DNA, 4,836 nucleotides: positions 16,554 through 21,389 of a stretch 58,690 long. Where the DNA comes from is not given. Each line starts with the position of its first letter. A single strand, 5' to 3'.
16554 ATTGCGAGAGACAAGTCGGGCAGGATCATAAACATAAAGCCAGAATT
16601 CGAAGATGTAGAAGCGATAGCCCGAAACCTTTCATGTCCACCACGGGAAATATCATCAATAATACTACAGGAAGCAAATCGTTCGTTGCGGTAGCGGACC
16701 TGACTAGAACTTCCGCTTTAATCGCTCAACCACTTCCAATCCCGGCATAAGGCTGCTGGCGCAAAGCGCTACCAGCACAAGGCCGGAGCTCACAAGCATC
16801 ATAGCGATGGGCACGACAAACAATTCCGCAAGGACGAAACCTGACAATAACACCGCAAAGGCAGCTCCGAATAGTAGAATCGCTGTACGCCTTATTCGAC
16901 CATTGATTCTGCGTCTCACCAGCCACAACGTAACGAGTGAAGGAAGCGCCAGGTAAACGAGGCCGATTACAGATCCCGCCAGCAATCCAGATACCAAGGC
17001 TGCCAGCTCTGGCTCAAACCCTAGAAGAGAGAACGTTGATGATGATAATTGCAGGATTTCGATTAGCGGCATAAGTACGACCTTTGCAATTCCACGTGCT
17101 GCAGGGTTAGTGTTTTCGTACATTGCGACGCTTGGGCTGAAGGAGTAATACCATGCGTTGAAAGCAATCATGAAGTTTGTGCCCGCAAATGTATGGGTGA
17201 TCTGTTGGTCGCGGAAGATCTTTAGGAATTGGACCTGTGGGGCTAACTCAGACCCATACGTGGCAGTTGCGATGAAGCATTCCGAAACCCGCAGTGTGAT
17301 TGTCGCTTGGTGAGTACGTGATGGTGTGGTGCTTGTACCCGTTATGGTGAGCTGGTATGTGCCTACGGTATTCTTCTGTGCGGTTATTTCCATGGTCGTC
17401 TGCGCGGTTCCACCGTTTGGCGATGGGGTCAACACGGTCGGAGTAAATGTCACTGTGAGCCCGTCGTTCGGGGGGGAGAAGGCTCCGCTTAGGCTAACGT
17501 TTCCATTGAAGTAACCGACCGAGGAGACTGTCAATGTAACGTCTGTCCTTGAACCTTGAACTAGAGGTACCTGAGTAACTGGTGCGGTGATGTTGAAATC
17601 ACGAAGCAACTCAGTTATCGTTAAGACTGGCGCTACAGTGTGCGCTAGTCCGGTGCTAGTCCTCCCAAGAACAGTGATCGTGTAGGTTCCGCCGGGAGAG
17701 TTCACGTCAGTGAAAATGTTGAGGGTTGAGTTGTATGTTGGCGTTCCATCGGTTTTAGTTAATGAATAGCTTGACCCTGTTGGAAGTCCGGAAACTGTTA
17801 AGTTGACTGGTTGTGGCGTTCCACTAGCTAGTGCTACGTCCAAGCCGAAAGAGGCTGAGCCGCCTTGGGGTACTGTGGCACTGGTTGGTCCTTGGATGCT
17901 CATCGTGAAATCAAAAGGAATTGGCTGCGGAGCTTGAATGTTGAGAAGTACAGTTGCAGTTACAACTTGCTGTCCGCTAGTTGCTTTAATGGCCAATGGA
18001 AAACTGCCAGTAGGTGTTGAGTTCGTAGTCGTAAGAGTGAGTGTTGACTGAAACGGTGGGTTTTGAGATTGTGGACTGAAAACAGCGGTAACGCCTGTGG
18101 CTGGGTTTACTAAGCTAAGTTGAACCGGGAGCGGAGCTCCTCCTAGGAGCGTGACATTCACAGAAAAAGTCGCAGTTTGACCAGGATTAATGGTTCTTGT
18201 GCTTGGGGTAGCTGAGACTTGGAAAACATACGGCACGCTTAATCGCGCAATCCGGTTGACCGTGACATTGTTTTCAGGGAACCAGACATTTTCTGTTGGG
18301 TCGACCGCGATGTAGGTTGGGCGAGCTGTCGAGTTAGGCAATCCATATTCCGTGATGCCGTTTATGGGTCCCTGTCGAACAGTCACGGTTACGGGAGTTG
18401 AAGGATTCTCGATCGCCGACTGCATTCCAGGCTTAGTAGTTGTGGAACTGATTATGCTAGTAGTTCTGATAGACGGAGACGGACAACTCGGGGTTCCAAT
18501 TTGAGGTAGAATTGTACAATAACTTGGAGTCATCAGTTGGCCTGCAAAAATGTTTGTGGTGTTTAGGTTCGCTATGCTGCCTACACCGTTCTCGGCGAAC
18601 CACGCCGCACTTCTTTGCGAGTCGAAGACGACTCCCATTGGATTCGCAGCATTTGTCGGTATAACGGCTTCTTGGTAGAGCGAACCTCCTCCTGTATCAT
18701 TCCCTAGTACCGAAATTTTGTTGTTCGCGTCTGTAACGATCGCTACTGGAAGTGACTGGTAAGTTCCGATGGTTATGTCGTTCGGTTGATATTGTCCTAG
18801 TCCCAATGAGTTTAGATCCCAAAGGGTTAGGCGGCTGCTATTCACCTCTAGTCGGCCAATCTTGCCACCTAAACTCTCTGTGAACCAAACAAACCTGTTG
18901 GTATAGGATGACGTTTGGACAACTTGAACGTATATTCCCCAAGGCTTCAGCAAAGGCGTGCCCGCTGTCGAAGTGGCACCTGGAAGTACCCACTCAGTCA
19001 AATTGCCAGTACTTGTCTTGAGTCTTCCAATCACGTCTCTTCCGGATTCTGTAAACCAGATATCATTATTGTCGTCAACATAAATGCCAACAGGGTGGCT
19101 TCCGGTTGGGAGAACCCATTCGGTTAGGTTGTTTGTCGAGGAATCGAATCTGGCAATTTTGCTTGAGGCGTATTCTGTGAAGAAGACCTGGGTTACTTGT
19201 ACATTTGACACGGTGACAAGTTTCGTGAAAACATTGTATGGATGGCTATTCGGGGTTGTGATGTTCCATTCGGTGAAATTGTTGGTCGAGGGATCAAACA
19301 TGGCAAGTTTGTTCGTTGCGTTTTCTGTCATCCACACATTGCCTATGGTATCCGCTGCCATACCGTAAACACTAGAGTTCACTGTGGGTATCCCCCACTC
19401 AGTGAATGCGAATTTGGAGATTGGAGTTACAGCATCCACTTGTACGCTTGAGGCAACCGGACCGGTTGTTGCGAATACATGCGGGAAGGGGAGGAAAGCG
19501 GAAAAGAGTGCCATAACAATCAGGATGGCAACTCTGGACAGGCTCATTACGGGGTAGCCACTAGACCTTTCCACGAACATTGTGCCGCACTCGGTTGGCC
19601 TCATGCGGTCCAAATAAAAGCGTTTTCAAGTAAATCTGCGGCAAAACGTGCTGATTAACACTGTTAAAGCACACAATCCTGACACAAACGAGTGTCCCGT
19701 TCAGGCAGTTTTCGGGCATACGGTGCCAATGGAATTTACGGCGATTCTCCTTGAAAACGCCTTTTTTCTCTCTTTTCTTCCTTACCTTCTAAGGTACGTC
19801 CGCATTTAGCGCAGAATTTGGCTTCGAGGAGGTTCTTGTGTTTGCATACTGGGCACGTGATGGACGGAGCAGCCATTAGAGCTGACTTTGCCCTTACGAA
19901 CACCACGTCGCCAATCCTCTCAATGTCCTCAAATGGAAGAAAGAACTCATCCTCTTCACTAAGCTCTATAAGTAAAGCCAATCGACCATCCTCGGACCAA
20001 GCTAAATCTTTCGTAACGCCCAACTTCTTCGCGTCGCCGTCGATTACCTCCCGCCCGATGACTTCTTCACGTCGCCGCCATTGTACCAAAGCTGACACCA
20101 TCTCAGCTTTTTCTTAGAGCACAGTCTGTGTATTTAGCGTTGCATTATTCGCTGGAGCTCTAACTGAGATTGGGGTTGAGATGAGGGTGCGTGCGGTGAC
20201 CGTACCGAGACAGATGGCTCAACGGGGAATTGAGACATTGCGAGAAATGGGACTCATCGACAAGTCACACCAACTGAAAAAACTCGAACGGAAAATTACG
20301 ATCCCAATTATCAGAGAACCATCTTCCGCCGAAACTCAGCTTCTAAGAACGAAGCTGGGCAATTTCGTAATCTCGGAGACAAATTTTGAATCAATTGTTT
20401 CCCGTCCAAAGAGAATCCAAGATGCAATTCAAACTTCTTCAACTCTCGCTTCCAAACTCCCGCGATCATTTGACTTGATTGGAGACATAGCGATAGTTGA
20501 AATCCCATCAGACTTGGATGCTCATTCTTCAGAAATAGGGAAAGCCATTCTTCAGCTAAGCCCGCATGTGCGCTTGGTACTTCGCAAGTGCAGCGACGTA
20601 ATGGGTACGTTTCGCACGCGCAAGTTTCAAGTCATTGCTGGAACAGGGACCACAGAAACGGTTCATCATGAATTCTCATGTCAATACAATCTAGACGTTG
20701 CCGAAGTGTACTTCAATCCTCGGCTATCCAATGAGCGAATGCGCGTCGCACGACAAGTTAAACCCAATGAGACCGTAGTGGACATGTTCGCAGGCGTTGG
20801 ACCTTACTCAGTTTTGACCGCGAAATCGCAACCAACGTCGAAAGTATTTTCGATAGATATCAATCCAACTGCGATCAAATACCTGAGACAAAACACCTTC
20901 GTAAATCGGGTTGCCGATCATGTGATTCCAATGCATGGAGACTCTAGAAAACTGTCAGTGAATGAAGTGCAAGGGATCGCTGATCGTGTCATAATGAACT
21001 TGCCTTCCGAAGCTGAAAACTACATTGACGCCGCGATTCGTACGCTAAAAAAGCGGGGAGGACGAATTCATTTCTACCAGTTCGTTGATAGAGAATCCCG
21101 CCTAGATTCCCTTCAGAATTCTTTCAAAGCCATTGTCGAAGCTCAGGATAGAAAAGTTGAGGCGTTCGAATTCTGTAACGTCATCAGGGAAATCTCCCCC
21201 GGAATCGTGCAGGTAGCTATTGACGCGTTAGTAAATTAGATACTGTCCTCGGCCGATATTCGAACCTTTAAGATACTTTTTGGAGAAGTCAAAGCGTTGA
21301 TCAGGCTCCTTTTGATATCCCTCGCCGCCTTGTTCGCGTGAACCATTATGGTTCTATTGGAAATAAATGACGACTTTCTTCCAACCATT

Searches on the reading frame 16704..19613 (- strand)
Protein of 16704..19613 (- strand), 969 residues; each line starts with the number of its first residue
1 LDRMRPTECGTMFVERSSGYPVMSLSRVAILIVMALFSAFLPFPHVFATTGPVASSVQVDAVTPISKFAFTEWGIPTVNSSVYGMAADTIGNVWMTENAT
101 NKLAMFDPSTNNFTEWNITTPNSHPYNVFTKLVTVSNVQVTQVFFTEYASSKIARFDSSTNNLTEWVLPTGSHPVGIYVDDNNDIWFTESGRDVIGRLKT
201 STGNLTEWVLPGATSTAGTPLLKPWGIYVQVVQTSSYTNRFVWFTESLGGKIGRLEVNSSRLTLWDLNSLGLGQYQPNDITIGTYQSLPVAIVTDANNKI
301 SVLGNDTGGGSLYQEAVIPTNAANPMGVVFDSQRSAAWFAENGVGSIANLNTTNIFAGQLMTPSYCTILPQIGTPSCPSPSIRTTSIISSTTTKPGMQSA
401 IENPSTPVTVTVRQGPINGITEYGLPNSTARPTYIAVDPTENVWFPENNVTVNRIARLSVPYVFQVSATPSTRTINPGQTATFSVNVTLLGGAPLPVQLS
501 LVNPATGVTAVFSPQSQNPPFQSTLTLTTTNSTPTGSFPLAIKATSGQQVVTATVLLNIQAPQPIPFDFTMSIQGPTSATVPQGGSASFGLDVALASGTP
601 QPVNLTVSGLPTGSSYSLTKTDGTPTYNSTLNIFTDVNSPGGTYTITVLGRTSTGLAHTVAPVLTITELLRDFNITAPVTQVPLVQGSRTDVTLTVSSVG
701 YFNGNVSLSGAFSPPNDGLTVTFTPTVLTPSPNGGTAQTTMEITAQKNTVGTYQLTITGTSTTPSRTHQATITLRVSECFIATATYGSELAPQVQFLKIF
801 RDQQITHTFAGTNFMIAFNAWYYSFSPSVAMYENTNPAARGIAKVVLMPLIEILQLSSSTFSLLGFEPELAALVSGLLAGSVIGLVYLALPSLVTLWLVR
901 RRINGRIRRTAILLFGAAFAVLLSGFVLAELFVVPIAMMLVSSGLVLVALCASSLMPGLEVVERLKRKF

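Call 16: search_protein_families(library=pfam, proteins=[window:16704-19613:-], max_evalue=0.00001)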
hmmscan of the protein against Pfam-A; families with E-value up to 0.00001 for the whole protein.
window:16704-19613:- (969 aa): 1 family
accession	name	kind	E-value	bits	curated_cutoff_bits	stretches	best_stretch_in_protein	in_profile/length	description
PF24684.1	Vgb_lyase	-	4.8e-31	108.1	50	2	70-215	3-139/290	Virginiamycin B lyase family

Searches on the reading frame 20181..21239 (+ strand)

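Call 16: search_protein_families(library=pfam, proteins=[window:20181-21239:+], max_evalue=0.00001)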
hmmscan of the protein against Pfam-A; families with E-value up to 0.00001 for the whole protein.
window:20181-21239:+ (352 aa): 6 families
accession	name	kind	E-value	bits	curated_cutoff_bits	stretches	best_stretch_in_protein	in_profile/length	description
PF02475.24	TRM5-TYW2_MTfase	-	3.8e-49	167.2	28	1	160-325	1-162/164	TRM5/TYW2 methyltransferase domain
PF25133.1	TYW2_N_2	-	1.9e-18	66.8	27.7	1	86-156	10-78/79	TYW2 N-terminal domain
PF18093.7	Trm5_N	-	1.9e-07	31.1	22.7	1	5-50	1-46/47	tRNA methyltransferase 5 N-terminal domain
PF09445.16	Methyltransf_15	-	8.1e-07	29.2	22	1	197-306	2-111/165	RNA cap guanine-N2 methyltransferase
PF05175.20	MTS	-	6.2e-06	26.4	23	0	195-281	31-113/170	Methyltransferase small domain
PF13847.12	Methyltransf_31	-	8.7e-06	25.9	27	0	194-244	2-53/145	Methyltransferase domain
